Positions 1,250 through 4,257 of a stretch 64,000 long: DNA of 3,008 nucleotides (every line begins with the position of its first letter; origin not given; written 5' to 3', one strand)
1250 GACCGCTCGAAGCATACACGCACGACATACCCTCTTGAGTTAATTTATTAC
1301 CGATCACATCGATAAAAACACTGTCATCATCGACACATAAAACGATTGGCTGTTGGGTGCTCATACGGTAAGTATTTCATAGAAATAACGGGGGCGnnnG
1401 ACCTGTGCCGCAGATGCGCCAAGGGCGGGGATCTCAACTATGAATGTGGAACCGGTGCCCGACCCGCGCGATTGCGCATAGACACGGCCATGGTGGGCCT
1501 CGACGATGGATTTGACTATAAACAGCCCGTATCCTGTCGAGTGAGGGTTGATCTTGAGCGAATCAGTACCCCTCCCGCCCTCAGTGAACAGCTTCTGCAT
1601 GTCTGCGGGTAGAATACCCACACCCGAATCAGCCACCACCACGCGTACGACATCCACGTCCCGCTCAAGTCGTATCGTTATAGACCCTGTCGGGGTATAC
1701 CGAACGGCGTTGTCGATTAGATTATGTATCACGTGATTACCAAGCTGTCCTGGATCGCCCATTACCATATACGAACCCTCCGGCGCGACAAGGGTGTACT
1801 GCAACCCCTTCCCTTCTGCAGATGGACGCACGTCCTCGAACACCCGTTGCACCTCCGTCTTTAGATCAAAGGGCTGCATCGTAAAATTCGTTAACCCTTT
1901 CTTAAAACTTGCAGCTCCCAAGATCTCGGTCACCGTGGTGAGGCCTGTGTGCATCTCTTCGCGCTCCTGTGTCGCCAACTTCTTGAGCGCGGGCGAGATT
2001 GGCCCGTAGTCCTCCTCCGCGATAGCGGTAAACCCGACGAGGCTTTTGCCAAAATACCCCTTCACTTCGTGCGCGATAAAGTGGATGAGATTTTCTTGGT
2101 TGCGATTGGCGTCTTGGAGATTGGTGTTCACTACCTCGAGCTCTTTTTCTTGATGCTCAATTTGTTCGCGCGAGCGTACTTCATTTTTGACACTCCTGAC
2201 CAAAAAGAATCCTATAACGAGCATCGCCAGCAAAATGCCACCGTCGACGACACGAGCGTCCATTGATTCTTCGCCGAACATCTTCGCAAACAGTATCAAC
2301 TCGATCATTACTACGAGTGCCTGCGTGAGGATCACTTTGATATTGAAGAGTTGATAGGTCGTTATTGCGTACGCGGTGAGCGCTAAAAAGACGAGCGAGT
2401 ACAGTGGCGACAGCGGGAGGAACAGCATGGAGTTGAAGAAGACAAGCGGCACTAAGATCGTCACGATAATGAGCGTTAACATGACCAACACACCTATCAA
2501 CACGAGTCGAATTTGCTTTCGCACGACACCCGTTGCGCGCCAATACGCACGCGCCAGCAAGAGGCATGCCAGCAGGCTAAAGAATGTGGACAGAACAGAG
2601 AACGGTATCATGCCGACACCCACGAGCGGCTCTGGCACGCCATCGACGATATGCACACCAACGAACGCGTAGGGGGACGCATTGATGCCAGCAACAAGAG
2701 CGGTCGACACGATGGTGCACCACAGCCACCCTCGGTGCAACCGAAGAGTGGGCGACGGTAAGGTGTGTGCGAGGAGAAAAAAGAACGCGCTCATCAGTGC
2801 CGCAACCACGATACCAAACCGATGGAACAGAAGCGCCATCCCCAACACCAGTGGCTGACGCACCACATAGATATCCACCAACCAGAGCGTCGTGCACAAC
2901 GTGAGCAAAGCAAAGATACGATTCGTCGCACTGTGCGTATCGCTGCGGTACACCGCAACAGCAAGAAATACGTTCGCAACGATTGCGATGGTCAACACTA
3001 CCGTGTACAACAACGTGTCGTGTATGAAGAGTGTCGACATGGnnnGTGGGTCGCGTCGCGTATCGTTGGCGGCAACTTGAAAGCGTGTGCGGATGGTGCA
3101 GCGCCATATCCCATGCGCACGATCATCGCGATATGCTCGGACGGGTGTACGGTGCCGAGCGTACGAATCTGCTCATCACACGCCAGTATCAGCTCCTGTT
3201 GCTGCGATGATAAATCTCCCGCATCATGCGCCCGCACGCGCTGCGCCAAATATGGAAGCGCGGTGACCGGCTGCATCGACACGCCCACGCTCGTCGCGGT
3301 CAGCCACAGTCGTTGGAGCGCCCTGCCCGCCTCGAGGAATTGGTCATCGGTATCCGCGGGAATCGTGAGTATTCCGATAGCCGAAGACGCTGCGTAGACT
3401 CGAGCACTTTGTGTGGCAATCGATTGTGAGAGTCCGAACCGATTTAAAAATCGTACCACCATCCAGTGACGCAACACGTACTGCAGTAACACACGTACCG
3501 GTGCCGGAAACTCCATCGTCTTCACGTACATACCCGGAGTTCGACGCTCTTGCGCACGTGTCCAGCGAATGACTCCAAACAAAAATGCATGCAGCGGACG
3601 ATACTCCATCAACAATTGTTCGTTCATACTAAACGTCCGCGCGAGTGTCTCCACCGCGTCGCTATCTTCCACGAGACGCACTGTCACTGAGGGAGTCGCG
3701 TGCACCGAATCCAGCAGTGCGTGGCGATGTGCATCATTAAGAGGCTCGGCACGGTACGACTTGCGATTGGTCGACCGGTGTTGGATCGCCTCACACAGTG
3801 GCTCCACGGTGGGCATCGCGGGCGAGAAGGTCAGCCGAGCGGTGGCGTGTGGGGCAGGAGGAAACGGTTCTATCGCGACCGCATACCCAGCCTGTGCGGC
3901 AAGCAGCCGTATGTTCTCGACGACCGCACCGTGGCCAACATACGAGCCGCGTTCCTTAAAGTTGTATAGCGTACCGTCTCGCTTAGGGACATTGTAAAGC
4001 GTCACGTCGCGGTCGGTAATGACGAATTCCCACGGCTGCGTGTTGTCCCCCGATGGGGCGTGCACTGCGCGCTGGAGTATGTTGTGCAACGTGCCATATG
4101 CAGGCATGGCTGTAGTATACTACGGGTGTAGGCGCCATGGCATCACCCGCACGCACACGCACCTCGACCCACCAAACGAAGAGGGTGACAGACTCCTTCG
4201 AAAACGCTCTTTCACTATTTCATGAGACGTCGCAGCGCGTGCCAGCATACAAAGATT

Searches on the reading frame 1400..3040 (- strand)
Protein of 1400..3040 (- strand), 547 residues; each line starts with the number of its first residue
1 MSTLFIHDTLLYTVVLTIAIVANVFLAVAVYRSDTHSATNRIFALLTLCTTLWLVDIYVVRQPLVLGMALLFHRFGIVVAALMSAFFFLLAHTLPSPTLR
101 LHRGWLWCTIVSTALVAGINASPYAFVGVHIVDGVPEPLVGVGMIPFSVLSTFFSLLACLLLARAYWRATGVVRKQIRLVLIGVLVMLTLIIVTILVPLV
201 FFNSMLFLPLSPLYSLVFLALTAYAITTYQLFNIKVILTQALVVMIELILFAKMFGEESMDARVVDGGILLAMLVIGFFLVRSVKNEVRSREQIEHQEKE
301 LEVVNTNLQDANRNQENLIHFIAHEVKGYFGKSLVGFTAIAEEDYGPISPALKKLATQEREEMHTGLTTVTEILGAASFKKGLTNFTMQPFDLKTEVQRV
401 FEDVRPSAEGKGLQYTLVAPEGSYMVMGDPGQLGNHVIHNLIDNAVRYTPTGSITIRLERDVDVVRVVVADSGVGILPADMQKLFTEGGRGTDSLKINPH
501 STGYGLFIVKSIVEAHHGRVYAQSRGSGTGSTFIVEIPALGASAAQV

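Call 75: search_protein_families(library=pfam, proteins=[window:1400-3040:-], max_evalue=0.00001)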
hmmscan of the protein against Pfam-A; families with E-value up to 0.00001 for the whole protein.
window:1400-3040:- (547 aa): 2 families
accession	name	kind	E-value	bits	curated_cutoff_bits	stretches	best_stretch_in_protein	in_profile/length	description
PF02518.31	HATPase_c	-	3.5e-22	79.4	26.4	1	435-539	7-109/111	Histidine kinase-, DNA gyrase B-, and HSP90-like ATPase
PF16927.11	HisKA_7TM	-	2.5e-07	31.2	28.6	1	16-234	2-222/224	N-terminal 7TM region of histidine kinase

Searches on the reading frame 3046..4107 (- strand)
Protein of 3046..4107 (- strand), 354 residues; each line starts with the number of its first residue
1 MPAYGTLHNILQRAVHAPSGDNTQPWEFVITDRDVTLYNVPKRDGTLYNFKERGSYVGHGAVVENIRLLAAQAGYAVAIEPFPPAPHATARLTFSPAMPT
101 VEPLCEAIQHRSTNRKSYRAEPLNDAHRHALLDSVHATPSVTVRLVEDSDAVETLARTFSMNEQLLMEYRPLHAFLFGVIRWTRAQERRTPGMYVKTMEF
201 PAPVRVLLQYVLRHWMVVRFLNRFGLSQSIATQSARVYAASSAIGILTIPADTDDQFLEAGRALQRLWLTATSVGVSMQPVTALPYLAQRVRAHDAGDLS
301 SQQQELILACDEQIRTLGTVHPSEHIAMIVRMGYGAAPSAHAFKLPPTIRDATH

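Call 75: search_protein_families(library=pfam, proteins=[window:3046-4107:-], max_evalue=0.00001)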
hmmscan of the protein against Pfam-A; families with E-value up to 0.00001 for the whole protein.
window:3046-4107:- (354 aa): 1 family
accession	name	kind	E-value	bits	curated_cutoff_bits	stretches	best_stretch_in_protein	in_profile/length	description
PF00881.29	Nitroreductase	-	3.1e-12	47.4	23.5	0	6-34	19-47/167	Nitroreductase family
